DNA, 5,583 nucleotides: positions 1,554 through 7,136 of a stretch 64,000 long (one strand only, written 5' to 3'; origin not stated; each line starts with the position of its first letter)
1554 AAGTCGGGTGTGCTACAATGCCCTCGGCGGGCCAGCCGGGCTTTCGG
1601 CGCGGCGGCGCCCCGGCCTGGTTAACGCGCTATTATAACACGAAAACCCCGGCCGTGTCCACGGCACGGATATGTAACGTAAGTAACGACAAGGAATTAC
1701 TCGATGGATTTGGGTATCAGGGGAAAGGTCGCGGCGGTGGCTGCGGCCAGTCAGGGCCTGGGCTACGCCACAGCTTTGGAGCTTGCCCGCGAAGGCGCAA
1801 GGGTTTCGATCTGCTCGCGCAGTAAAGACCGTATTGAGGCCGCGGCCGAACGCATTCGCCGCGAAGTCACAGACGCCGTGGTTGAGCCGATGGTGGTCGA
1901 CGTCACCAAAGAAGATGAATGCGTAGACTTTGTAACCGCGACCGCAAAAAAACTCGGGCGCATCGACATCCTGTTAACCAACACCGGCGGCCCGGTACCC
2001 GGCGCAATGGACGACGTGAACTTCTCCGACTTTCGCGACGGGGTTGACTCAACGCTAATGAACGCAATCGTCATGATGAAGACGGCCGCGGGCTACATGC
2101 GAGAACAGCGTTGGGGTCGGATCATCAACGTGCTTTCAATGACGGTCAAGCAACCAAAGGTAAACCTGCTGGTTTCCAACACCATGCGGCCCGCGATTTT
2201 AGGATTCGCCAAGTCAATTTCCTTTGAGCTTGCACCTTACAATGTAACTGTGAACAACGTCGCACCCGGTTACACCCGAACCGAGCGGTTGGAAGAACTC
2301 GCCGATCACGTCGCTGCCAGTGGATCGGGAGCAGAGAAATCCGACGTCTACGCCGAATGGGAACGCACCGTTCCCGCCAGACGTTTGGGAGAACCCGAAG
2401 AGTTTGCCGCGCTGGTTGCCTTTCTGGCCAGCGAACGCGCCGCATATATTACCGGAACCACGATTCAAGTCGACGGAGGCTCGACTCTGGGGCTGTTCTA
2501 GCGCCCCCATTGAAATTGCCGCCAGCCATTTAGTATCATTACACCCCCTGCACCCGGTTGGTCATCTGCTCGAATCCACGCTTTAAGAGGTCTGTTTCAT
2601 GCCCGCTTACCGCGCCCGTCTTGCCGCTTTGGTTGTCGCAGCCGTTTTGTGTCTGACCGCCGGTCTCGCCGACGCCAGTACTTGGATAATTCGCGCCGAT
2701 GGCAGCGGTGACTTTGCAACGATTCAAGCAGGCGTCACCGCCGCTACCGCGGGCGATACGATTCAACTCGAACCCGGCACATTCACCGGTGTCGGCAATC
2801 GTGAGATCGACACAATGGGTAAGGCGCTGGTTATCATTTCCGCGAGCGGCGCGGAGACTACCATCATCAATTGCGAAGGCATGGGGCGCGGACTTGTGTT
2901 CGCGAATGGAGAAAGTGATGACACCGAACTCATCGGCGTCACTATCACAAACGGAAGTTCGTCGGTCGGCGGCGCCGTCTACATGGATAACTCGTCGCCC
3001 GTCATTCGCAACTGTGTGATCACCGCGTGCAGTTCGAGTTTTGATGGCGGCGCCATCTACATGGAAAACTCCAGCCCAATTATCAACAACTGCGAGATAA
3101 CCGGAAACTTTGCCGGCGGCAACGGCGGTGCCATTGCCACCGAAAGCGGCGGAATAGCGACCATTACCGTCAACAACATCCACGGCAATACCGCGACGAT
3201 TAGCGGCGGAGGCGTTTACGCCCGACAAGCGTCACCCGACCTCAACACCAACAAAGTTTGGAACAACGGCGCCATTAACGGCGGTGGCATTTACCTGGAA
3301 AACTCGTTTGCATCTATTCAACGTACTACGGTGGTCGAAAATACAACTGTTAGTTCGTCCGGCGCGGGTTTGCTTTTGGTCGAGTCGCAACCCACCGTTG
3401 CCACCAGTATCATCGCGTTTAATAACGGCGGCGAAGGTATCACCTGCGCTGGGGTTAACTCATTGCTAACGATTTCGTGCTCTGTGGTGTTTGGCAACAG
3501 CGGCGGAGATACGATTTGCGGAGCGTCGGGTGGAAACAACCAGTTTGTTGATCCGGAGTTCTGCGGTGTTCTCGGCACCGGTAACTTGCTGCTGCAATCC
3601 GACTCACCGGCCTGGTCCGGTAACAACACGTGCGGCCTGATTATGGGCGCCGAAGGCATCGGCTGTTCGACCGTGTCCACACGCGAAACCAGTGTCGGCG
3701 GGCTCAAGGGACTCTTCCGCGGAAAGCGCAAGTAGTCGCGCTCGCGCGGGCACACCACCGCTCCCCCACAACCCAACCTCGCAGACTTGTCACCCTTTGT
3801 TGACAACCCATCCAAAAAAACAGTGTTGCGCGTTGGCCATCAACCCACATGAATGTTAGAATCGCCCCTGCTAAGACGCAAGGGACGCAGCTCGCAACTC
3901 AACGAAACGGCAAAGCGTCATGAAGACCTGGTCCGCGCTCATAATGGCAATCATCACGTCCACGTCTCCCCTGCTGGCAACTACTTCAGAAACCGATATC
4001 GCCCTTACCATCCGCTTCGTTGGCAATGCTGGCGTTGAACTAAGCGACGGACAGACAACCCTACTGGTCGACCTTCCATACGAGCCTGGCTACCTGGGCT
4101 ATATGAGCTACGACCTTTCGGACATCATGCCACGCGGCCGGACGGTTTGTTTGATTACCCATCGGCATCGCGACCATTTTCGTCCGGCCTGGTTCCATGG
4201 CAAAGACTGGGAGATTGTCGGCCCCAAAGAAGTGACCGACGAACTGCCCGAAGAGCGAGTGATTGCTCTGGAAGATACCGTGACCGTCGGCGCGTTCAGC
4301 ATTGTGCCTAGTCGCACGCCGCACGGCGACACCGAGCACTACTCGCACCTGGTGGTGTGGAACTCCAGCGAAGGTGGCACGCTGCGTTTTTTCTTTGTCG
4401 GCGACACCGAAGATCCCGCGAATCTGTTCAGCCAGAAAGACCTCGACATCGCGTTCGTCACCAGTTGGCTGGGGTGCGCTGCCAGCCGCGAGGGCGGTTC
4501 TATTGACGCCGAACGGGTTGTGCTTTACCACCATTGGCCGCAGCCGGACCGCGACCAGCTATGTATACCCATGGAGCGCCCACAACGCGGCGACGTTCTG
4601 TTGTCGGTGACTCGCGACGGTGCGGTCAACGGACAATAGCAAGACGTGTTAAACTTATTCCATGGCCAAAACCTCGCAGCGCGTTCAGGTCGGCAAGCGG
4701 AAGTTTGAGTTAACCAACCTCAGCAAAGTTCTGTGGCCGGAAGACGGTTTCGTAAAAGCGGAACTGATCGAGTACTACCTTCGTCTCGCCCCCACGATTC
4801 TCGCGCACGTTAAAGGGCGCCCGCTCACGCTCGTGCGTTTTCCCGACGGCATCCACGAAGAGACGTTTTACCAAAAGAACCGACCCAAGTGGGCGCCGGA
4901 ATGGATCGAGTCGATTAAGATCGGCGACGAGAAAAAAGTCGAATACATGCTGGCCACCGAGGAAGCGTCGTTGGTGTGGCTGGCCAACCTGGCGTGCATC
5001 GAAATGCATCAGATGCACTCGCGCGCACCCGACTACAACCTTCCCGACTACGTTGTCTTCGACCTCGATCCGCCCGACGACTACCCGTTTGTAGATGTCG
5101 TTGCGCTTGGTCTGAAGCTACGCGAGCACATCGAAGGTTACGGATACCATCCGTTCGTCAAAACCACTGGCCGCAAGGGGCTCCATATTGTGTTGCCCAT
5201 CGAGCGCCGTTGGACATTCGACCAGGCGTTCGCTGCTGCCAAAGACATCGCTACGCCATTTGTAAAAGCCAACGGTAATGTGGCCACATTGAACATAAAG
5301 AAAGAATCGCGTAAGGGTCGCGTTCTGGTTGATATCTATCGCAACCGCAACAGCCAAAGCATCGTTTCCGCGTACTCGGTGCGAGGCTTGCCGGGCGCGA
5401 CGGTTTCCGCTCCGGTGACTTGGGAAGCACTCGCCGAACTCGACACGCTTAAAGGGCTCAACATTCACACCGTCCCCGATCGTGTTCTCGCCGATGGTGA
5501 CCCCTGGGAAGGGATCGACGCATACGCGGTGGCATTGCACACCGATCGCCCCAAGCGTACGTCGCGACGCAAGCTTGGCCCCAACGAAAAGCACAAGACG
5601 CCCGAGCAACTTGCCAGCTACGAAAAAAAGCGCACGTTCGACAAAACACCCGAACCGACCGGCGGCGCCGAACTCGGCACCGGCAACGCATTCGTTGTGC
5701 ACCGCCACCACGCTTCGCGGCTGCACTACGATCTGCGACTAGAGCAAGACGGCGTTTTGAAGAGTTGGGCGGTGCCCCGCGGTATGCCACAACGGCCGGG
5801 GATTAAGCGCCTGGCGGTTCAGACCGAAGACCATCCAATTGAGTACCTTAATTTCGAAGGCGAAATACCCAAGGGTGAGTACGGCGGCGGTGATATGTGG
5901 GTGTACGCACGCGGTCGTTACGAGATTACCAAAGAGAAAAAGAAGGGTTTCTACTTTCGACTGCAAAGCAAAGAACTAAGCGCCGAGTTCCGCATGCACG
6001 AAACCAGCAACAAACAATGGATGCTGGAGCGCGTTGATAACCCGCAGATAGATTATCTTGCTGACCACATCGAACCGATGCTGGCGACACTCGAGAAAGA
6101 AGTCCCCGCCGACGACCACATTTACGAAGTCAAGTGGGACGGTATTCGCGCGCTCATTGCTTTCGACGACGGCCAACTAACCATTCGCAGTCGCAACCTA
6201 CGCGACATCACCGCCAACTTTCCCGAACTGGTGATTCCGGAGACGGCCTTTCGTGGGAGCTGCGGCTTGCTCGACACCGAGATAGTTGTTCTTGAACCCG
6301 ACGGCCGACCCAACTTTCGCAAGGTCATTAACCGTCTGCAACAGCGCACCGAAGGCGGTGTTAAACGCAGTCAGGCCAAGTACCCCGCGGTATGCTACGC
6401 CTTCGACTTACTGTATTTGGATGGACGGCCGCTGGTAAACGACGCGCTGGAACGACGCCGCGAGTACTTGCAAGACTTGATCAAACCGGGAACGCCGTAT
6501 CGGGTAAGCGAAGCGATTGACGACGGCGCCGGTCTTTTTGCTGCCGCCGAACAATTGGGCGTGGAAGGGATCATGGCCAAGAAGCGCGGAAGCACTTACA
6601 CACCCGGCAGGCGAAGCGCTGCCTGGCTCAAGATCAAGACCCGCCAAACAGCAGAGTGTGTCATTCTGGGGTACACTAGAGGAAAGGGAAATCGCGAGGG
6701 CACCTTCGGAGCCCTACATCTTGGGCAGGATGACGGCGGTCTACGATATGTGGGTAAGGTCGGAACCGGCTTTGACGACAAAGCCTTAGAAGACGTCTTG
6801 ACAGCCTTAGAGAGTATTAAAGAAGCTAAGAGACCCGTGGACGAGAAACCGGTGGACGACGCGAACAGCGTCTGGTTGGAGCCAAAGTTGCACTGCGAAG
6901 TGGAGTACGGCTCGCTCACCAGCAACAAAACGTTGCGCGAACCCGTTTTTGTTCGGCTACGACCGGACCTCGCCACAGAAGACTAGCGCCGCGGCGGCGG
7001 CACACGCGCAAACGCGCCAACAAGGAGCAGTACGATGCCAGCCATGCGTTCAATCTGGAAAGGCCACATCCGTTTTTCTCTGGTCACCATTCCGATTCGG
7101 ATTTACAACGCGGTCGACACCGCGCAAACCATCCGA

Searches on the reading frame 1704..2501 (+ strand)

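Call 77: search_protein_families(library=pfam, proteins=[window:1704-2501:+], max_evalue=0.0001)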
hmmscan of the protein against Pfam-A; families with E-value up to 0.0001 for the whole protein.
window:1704-2501:+ (265 aa): 3 families
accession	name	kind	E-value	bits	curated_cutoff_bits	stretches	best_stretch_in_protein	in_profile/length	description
PF13561.12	adh_short_C2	-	3.8e-47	161.3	27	1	13-261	2-236/236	Enoyl-(Acyl carrier protein) reductase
PF00106.31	adh_short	-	4.8e-42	144.1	26.6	1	8-201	1-192/195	short chain dehydrogenase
PF23441.1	SDR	-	7e-07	29.3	27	1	16-261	18-256/258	SDR-like rossmann domain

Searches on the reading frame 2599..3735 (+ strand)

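Call 54: search_protein_families(library=pfam, proteins=[window:2599-3735:+], max_evalue=0.001)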
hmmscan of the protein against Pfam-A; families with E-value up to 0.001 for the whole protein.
window:2599-3735:+ (378 aa): 1 family
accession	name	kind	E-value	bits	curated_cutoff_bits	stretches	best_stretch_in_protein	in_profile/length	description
PF13229.12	Beta_helix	-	2e-15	57.2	25.9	3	80-237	5-148/158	Right handed beta helix region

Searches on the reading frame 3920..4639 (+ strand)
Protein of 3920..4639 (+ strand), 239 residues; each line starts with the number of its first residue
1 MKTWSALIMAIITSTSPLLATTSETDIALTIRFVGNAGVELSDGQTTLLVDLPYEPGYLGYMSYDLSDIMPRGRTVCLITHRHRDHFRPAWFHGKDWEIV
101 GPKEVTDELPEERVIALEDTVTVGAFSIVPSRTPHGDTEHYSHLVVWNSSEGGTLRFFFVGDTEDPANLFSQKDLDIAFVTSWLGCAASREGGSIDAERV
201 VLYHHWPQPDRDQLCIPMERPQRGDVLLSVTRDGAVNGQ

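Call 77: search_protein_families(library=pfam, proteins=[window:3920-4639:+], max_evalue=0.0001)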
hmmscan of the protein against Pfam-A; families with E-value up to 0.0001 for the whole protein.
window:3920-4639:+ (239 aa): 1 family
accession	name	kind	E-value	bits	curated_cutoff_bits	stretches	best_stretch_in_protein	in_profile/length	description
PF13483.12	Lactamase_B_3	-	6.2e-05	23.5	24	1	30-168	1-116/160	Beta-lactamase superfamily domain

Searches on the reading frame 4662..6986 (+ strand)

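Call 54: search_protein_families(library=pfam, proteins=[window:4662-6986:+], max_evalue=0.001)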
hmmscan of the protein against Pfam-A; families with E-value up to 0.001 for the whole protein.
window:4662-6986:+ (774 aa): 6 families
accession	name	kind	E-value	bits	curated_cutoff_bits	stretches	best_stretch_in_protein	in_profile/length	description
PF21686.3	LigD_Prim-Pol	-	9.8e-80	268.2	27.4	1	32-282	2-254/254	LigD, primase-polymerase domain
PF01068.26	DNA_ligase_A_M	-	1.4e-35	123.3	26.2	1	477-659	13-204/204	ATP dependent DNA ligase domain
PF13298.12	LigD_N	-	3.4e-33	114.4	31.1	1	347-445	1-105/107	DNA Ligase D 3'-phosphoesterase domain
PF04679.21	DNA_ligase_A_C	-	3.6e-24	85.5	27.5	1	678-769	1-93/94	ATP dependent DNA ligase C terminal region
PF14743.12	DNA_ligase_OB_2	-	0.00038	20.8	28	0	746-767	45-66/66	DNA ligase OB-like domain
PF01896.25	DNA_primase_S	-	0.00067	20.5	26.8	0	133-254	1-163/163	DNA primase small subunit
